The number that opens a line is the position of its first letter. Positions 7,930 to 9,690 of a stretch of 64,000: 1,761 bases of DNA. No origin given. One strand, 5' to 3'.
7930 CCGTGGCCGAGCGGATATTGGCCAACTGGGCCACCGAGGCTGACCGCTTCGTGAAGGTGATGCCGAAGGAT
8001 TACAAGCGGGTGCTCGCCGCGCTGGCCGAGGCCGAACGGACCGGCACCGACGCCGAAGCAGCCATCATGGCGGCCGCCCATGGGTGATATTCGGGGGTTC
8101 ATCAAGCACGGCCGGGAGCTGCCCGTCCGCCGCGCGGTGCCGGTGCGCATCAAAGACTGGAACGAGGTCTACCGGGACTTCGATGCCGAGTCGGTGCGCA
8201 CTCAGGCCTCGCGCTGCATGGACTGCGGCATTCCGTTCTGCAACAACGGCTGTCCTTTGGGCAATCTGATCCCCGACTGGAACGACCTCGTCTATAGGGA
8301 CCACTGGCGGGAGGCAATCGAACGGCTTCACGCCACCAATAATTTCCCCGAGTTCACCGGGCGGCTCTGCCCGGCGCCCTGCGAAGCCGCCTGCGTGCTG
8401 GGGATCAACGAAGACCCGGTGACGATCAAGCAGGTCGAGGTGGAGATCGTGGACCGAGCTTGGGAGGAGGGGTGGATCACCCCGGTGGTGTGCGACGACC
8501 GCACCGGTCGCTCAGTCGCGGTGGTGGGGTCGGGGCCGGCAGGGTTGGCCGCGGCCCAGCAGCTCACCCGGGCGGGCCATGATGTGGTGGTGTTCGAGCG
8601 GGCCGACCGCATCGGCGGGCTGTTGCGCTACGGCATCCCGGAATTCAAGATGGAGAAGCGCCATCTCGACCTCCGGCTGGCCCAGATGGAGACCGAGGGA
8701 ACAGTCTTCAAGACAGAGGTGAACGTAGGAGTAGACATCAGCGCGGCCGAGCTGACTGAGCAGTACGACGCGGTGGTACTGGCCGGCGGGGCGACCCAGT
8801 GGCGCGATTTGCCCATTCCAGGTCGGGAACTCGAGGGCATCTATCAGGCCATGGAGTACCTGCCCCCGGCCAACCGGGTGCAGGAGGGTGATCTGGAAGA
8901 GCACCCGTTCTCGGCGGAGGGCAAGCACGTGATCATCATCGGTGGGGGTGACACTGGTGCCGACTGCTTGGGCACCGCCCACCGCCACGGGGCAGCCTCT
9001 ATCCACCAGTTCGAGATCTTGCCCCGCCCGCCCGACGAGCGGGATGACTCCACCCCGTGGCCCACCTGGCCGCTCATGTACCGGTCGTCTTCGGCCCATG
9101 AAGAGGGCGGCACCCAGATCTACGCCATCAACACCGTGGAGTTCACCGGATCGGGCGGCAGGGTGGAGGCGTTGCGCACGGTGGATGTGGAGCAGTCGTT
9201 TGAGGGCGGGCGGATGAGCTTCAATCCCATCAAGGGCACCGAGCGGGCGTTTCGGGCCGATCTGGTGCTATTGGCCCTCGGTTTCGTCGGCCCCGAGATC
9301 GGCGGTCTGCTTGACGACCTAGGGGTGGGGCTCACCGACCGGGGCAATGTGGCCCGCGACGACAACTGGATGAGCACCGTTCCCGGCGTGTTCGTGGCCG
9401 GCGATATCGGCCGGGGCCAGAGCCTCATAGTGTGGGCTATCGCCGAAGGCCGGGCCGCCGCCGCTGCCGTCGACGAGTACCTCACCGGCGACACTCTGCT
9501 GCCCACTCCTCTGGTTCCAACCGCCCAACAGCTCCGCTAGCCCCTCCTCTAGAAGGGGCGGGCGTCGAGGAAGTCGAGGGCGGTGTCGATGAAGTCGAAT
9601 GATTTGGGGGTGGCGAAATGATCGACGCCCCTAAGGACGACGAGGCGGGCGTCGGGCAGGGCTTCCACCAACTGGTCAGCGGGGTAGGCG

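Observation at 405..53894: Window-wide pattern: short tandem duplications concentrated at gene starts and junctions, repeatedly yielding relay ORFs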

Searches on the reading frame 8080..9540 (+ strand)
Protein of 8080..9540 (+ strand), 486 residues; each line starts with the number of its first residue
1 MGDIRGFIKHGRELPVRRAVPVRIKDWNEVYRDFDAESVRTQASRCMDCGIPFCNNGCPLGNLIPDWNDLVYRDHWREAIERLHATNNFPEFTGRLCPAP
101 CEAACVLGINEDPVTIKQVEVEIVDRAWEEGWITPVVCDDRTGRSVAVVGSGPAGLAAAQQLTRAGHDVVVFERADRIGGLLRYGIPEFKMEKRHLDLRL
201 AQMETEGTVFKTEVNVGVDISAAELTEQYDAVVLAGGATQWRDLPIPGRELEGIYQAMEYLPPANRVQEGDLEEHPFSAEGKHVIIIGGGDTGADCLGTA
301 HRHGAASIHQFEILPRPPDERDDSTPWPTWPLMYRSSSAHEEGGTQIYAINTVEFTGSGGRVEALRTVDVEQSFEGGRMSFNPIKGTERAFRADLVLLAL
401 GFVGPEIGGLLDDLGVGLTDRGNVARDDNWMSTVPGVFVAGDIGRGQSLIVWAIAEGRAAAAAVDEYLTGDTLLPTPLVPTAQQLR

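Call 15: find_encoding_contigs(protein=window:8080-9540:+, flank=10000, max_places=2)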
Protein window:8080-9540:+ (486 aa): 2 contigs read that carry it; 1 place shown.
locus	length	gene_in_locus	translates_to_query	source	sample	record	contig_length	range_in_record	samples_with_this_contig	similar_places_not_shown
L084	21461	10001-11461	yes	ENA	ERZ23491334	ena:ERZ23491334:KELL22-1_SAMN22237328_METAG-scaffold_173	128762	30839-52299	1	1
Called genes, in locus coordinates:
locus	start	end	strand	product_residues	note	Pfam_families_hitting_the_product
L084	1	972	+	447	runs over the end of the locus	PF02254:TrkA_N, PF03435:Sacchrp_dh_NADP (faint), PF03807:F420_oxidored (faint), PF07992:Pyr_redox_2 (faint), PF02080:TrkA_C, PF01488:Shikimate_DH (weak), PF02254:TrkA_N, PF02080:TrkA_C, +2 more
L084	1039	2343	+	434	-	PF02386:TrkH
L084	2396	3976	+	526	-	PF02386:TrkH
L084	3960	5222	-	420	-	PF02127:Peptidase_M18, PF05343:Peptidase_M42 (faint)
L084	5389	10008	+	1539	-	PF00310:GATase_2, PF04898:Glu_syn_central, PF01645:Glu_synthase, PF01493:GXGXG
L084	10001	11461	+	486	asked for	PF14691:Fer4_20, PF00890:FAD_binding_2 (weak), PF01266:DAO (weak), PF01494:FAD_binding_3 (weak), PF07992:Pyr_redox_2, PF12831:FAD_oxidored, PF13450:NAD_binding_8, PF01593:Amino_oxidase, +3 more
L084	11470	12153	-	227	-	PF00561:Abhydrolase_1, PF12146:Hydrolase_4 (weak), PF12697:Abhydrolase_6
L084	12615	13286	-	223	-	PF03009:GDPD, PF13653:GDPD_2 (weak)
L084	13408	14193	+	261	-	PF13369:Transglut_core2, PF13371:TPR_9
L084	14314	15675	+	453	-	PF00224:PK, PF02887:PK_C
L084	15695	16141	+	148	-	PF11349:DUF3151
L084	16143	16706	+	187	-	PF01613:Flavin_Reduct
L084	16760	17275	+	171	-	PF12804:NTP_transf_3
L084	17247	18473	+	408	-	PF01612:DNA_pol_A_exo1, PF00570:HRDC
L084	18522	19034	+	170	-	PF00156:Pribosyltran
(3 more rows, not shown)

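Call 18: find_related_loci(query=window:8080-9537:+, collection=genome_contigs, flank=10000)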
Query window:8080-9537:+ (486 aa) in genome_contigs; peptide patterns used: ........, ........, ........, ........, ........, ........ (x = any residue, [..] = any of these).
600 stretches matched a pattern (row limit reached: there are more); 599 encode a relative of the query (tblastn E <= 1e-3); the best 80 are kept; 80 distinct loci.
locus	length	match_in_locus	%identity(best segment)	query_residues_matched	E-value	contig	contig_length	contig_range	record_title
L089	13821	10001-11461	76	1-486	0e+0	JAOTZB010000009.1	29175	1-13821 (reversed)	MAG: Acidimicrobiia bacterium isolate 21_Jan_SF_Bin67 21_Jan_SF_Bin67_scaffold_814_c1, whole genome shotgun sequence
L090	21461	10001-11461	75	1-486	0e+0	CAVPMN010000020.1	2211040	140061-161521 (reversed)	MAG: uncultured Iamiaceae bacterium isolate MFD09779.bin.2.32 genome assembly, contig: contig_7630, whole genome shotgun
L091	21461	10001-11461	75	1-486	0e+0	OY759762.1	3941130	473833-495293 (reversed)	MAG: Acidimicrobiales bacterium isolate 58bc0cff-3a4e-4465-8a1f-db016ff7ac3d genome assembly, chromosome: 1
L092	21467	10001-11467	73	1-486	0e+0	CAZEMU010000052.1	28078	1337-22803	MAG TPA_asm: uncultured Acidimicrobiaceae bacterium isolate SRP268394_co1_129 genome assembly, contig: NODE_2827_length_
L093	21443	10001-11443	74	1-482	0e+0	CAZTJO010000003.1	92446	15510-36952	MAG TPA_asm: uncultured Acidimicrobiia bacterium isolate binchicken_co116_346 genome assembly, contig: NODE_121_length_9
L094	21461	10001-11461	74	1-486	0e+0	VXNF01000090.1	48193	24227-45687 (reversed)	MAG: Acidimicrobiia bacterium isolate SB0661_bin_55 NODE_797_length_48193_cov_94.928622, whole genome shotgun sequence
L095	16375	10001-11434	73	1-481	0e+0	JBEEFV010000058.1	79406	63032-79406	MAG: Actinomycetota bacterium isolate BP_93 scaffold_2866266, whole genome shotgun sequence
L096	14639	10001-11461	75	1-486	0e+0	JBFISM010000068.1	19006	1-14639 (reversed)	MAG: Acidimicrobiia bacterium isolate Mix_sand13.2021.11.D.7 k141_768927_length_19006_cov_15.2989, whole genome shotgun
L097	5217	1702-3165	73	1-486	0e+0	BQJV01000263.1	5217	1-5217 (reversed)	MAG: Acidimicrobiales bacterium DHS20C19 DNA, sequence263, whole genome shotgun sequence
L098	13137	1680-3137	70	1-486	0e+0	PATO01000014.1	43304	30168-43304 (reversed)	MAG: Actinomycetota bacterium isolate SAT1582 226328, whole genome shotgun sequence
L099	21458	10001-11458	74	1-486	0e+0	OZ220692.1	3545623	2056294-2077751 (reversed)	MAG: Acidimicrobiales bacterium isolate 8ffd2e9a-c1ca-4386-ab1d-9011d91eb932 genome assembly, chromosome: 1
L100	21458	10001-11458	73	1-485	0e+0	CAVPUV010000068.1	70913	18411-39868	MAG: uncultured Gammaproteobacteria bacterium isolate MFD10097.bin.2.2 genome assembly, contig: contig_5536, whole genom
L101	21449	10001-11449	71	1-486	0e+0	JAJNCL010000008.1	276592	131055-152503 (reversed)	Rhodococcus qingshengii strain IEGM 1359 NODE_8_length_276592_cov_207.389792, whole genome shotgun sequence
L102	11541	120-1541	73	1-478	0e+0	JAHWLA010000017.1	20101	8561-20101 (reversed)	MAG: Actinomycetota bacterium isolate 0813_bin7 NODE_762_length_20101_cov_6.128754, whole genome shotgun sequence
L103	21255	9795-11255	71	1-486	0e+0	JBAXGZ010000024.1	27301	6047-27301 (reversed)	MAG: Actinomycetes bacterium isolate ELA310 MAG310_24, whole genome shotgun sequence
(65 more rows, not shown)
